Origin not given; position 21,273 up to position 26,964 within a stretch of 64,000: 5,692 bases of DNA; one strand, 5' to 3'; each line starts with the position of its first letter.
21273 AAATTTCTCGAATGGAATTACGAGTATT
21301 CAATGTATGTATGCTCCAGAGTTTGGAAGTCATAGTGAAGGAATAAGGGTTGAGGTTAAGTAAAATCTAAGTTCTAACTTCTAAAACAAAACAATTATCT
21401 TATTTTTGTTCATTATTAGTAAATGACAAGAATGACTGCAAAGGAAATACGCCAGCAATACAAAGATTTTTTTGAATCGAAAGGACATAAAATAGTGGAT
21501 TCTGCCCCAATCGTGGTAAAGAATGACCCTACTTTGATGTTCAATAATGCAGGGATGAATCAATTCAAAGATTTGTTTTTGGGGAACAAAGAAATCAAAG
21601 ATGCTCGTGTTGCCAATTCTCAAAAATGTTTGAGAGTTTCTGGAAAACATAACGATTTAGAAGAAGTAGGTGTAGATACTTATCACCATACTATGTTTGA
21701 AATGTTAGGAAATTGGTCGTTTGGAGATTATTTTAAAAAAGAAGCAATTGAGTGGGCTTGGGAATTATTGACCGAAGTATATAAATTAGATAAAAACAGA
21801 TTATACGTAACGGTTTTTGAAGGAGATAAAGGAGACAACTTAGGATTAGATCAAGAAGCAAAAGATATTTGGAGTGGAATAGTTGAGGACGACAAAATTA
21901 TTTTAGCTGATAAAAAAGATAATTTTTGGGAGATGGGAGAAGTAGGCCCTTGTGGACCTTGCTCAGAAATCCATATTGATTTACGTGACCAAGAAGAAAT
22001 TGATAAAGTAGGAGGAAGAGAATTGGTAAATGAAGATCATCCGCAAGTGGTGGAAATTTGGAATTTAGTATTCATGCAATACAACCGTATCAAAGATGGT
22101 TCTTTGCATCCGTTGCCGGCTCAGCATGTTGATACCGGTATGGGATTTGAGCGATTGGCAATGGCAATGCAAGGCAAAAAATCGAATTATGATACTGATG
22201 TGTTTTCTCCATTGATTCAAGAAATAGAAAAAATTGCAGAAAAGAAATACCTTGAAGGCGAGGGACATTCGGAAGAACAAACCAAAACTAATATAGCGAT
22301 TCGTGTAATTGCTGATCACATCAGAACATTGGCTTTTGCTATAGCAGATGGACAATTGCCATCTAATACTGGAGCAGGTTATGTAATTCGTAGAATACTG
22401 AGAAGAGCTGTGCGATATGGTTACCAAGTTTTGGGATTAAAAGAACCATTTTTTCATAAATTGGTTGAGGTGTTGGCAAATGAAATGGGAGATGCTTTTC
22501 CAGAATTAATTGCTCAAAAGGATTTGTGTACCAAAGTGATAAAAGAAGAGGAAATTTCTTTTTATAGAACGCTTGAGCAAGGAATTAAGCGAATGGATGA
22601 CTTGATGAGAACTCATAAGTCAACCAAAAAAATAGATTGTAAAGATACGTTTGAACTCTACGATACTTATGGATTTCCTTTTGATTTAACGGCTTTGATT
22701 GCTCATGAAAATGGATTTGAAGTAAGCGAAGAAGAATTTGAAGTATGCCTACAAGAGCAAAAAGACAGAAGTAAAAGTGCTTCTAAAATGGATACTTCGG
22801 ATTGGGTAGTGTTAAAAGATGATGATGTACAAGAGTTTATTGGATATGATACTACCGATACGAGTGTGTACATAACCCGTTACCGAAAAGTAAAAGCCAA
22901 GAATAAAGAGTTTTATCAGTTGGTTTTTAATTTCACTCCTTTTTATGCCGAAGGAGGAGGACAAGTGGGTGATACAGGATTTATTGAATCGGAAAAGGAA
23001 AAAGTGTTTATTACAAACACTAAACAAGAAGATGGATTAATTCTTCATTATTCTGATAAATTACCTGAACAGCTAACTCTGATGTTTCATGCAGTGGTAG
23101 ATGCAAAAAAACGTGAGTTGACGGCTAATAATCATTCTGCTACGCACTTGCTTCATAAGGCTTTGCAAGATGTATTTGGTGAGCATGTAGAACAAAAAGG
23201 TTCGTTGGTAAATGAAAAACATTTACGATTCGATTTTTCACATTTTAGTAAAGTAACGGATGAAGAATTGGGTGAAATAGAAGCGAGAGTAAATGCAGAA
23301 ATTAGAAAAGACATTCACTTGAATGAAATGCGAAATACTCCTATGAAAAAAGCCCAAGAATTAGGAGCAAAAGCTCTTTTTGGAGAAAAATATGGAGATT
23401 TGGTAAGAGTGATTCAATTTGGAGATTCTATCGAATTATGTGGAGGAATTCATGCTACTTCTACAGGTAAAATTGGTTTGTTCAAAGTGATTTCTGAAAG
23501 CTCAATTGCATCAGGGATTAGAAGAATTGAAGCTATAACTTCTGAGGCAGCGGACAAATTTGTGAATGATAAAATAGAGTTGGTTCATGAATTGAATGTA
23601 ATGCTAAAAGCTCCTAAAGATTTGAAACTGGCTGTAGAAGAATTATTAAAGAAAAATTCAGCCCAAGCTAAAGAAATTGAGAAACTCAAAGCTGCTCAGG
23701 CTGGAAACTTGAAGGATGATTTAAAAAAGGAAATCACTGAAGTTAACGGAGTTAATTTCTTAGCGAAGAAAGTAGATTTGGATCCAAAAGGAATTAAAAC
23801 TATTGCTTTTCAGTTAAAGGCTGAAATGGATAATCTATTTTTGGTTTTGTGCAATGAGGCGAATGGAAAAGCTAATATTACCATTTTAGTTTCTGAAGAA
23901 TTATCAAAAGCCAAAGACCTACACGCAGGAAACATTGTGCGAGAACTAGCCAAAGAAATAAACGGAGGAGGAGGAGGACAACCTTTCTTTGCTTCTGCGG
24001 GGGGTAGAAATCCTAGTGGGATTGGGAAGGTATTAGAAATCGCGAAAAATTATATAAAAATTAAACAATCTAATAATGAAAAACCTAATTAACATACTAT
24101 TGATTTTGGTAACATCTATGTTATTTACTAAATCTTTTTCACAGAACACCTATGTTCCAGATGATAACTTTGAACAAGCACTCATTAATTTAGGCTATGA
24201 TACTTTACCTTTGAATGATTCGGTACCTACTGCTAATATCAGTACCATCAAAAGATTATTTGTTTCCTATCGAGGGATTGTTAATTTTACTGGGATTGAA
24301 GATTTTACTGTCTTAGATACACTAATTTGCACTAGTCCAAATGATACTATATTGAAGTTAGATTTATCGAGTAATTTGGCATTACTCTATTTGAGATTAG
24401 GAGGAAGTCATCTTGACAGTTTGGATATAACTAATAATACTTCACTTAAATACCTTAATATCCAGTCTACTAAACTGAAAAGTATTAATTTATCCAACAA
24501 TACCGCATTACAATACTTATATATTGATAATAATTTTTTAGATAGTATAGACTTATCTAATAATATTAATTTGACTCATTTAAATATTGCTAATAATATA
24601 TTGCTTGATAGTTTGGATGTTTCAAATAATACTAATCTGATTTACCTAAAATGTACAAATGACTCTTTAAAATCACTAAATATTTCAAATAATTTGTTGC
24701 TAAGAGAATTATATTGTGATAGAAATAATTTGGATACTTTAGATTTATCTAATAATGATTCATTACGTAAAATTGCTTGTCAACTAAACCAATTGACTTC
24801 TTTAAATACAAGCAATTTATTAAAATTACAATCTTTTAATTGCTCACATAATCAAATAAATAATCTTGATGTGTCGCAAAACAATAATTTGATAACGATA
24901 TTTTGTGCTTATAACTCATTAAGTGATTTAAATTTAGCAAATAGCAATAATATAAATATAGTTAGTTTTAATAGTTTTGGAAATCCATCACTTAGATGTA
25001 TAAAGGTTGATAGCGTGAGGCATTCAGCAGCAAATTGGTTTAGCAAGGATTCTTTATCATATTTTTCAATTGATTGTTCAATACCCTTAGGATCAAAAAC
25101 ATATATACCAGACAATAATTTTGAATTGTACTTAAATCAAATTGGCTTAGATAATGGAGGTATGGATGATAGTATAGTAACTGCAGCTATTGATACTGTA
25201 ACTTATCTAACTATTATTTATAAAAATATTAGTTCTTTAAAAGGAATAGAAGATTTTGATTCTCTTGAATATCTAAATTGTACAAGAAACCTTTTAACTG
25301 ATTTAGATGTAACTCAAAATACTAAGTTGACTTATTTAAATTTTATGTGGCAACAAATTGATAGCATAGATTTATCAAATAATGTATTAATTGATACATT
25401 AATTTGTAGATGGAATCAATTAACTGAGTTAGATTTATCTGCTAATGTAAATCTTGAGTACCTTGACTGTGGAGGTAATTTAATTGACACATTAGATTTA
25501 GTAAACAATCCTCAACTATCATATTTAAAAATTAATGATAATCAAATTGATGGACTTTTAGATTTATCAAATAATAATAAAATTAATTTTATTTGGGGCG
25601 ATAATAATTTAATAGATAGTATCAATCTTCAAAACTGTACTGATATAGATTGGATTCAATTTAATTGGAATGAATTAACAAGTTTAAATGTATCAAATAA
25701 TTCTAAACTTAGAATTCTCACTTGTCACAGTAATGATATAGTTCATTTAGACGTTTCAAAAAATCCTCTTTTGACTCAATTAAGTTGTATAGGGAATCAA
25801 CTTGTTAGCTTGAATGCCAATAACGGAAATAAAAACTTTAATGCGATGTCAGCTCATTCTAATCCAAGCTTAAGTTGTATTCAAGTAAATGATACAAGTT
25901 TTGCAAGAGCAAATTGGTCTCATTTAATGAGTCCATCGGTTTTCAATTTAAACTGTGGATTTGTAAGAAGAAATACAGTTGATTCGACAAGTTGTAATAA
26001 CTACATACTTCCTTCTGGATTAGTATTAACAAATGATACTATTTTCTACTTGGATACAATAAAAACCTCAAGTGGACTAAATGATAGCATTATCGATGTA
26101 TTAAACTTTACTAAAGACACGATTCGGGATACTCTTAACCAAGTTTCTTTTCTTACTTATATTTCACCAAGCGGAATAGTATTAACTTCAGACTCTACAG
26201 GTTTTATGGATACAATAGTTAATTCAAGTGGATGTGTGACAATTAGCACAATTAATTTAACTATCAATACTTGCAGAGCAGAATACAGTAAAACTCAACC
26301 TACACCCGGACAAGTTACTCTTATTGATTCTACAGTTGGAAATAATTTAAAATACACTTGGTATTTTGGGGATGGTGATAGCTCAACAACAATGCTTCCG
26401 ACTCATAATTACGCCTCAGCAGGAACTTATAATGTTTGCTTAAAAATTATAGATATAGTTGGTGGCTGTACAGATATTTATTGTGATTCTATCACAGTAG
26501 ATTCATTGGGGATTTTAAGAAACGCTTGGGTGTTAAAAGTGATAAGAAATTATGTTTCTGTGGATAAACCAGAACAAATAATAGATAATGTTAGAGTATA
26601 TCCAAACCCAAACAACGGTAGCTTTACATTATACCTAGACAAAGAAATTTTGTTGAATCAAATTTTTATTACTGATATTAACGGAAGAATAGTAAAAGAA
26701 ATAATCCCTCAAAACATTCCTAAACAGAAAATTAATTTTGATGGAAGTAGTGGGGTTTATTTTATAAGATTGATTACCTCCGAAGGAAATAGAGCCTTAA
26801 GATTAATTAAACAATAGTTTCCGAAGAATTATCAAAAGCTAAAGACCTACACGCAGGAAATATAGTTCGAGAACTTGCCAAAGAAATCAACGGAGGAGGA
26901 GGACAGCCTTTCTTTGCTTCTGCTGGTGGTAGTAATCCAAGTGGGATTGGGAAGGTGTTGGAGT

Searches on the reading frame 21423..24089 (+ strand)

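Call 56: search_protein_families(library=pfam, proteins=[window:21423-24089:+], max_evalue=0.001)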
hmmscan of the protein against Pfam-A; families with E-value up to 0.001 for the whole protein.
window:21423-24089:+ (889 aa): 3 families
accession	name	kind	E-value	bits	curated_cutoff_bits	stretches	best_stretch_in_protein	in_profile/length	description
PF01411.24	tRNA-synt_2c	-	2.5e-194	647.3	30.3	1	8-551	1-538/552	tRNA synthetases class II (A)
PF07973.19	tRNA_SAD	-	2.5e-16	59.8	24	1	661-703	1-44/44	Threonyl and Alanyl tRNA synthetase second additional domain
PF02272.25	DHHA1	-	1.9e-12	48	25.9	1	777-879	2-101/102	DHHA1 domain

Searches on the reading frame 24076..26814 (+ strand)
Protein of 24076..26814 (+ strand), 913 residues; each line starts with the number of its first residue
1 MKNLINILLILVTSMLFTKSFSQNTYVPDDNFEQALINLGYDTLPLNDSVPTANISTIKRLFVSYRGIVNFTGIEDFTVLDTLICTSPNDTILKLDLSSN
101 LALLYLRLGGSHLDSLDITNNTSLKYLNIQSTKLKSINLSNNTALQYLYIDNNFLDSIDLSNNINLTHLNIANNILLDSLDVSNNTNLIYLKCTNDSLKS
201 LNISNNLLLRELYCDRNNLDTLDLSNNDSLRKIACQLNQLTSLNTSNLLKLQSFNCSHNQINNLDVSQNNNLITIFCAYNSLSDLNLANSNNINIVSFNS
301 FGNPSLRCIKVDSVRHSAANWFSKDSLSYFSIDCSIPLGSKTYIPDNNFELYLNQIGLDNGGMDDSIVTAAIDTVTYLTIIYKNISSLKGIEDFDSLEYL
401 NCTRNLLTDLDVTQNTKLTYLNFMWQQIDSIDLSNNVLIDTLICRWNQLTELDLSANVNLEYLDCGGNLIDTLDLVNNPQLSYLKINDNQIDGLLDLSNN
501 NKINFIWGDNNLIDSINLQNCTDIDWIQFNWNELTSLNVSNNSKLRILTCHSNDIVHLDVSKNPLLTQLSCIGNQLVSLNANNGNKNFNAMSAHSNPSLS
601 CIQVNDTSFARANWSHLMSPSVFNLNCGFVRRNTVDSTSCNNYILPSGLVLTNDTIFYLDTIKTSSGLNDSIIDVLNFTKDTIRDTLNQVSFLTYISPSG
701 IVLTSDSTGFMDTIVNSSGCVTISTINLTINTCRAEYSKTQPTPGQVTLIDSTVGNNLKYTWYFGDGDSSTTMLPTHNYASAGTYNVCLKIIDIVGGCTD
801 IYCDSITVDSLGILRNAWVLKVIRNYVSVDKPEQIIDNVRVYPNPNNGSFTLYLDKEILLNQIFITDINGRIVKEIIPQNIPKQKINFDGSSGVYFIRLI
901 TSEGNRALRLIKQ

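Call 56: search_protein_families(library=pfam, proteins=[window:24076-26814:+], max_evalue=0.001)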
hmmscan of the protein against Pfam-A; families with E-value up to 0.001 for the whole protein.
window:24076-26814:+ (913 aa): 4 families
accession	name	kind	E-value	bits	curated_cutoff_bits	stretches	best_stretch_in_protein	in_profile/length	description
PF18911.6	PKD_4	-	8.9e-12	45.3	27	1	739-801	16-78/85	PKD domain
PF00801.26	PKD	-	9.5e-09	35.6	23.5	1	746-797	16-71/80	PKD domain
PF18962.6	Por_Secre_tail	-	2.1e-07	31.6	27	1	841-905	1-68/75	Secretion system C-terminal sorting domain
PF12799.13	LRR_4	-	3.5e-06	27.5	27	0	122-162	1-44/44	Leucine Rich repeats (2 copies)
